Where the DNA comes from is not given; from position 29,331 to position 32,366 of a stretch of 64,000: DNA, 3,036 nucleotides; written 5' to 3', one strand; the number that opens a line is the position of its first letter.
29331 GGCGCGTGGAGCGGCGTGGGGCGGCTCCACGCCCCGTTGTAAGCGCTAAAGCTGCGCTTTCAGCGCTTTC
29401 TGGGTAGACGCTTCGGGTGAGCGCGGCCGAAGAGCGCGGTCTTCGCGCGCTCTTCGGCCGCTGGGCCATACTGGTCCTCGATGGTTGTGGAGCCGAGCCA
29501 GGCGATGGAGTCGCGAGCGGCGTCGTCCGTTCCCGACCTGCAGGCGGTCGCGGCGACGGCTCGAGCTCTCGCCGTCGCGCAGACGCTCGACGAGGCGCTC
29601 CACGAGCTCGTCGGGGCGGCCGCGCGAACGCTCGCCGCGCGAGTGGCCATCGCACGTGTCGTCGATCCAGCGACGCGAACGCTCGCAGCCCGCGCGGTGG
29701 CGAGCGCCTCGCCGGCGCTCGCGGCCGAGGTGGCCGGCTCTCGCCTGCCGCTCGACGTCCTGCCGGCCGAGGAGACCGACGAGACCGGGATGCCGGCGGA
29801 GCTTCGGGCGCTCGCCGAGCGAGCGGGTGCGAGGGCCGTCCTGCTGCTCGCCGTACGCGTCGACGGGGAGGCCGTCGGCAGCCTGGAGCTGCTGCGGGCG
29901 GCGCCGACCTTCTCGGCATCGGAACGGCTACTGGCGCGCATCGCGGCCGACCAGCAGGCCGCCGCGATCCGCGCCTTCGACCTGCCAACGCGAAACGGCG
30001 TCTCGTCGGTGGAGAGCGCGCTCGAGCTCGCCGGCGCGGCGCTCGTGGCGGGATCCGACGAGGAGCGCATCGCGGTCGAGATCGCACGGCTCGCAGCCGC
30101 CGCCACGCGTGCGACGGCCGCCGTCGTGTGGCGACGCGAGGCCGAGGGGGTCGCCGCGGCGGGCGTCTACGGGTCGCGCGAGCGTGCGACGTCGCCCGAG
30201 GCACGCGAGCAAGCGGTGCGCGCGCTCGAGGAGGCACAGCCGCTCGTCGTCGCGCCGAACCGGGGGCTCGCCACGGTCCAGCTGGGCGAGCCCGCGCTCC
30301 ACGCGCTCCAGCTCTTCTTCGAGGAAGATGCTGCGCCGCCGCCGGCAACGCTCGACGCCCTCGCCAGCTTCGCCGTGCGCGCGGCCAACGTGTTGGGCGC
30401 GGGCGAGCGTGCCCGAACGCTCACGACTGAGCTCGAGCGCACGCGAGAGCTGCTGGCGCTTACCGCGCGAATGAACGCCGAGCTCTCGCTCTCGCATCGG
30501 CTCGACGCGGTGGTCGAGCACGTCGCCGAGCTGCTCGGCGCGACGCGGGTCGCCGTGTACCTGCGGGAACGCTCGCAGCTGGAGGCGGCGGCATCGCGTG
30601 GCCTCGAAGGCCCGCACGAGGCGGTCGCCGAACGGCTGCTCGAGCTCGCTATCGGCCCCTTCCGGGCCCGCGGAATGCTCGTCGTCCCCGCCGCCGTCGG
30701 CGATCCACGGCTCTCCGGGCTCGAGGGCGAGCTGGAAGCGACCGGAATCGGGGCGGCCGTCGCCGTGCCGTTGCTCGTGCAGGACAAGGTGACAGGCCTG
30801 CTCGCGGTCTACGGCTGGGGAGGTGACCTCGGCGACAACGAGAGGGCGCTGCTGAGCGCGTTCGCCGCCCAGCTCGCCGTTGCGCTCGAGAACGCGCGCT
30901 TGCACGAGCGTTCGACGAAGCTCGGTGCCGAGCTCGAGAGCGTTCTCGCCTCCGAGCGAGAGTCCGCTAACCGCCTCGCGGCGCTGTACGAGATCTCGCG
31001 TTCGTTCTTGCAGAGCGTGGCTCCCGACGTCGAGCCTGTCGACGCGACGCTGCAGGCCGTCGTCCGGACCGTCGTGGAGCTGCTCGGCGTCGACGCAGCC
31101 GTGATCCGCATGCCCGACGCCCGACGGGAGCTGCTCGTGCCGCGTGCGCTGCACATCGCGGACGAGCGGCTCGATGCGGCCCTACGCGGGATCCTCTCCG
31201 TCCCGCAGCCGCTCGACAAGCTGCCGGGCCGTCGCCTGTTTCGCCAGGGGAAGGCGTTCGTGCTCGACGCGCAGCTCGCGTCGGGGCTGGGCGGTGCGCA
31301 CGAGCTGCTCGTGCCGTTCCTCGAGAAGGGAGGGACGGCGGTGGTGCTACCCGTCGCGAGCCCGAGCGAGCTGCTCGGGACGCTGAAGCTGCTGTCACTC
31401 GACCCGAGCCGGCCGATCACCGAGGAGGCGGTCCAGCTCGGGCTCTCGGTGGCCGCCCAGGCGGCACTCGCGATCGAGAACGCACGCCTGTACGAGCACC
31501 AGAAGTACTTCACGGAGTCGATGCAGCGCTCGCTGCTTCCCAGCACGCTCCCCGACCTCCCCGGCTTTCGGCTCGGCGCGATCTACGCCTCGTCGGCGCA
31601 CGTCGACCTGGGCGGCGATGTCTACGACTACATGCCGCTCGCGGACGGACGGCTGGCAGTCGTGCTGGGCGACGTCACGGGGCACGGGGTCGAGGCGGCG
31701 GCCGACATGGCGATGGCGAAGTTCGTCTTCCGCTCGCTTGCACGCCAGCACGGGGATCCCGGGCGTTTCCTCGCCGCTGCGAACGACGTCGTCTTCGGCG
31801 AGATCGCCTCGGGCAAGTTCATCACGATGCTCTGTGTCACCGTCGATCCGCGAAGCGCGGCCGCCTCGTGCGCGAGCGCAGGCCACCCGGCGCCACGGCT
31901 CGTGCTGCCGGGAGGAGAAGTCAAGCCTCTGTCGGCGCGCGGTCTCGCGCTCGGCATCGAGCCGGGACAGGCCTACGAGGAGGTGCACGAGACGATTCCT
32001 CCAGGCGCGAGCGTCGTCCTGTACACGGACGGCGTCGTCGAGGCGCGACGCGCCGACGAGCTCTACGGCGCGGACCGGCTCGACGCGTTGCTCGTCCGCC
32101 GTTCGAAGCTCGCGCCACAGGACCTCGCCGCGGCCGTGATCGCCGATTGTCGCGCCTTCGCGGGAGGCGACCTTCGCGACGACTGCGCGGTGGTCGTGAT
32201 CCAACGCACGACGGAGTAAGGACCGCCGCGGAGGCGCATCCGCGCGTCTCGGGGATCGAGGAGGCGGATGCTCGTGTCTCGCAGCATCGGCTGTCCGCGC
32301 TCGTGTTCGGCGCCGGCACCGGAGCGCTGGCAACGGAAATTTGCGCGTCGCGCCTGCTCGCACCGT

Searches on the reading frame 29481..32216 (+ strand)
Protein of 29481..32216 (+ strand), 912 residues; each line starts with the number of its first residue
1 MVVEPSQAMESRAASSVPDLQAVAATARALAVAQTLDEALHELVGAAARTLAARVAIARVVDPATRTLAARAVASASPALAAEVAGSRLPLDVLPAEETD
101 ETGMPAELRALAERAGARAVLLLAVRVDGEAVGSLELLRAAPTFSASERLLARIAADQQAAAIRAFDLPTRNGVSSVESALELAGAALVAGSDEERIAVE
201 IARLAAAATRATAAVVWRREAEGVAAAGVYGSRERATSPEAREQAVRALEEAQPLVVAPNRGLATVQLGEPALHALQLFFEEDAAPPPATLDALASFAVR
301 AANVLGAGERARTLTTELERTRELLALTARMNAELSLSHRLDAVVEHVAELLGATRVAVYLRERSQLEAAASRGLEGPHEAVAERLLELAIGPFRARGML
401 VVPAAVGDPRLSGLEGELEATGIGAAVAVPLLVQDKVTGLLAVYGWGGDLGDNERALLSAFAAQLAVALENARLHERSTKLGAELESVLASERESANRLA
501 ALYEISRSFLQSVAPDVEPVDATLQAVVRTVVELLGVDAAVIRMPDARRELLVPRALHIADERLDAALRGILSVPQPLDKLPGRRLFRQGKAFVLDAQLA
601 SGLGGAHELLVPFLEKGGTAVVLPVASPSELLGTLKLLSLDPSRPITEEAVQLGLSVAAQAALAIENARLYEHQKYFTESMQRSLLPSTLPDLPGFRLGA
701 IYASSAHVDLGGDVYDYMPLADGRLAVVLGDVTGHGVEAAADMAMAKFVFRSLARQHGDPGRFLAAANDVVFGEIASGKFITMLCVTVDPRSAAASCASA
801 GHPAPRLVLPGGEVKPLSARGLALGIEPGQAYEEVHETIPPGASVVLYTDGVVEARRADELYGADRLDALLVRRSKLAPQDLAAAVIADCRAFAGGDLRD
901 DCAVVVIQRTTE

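Call 53: search_protein_families(library=pfam, proteins=[window:29481-32216:+], max_evalue=0.01)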
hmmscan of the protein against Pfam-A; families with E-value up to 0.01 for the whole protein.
window:29481-32216:+ (912 aa): 5 families
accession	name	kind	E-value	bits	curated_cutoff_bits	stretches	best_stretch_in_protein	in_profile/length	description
PF07228.17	SpoIIE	-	2.1e-50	171.8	25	1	722-909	2-191/192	Stage II sporulation protein E (SpoIIE)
PF01590.32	GAF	-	1.5e-30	106.9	22.4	3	337-469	2-133/133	GAF domain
PF13492.12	GAF_3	-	3e-18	66.9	27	2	337-471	2-129/129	GAF domain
PF13185.12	GAF_2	-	1.2e-17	64.8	28.6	2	336-470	3-136/136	GAF domain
PF11849.14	DUF3369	-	0.001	19.8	27.2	0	447-477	137-167/168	Domain of unknown function (DUF3369)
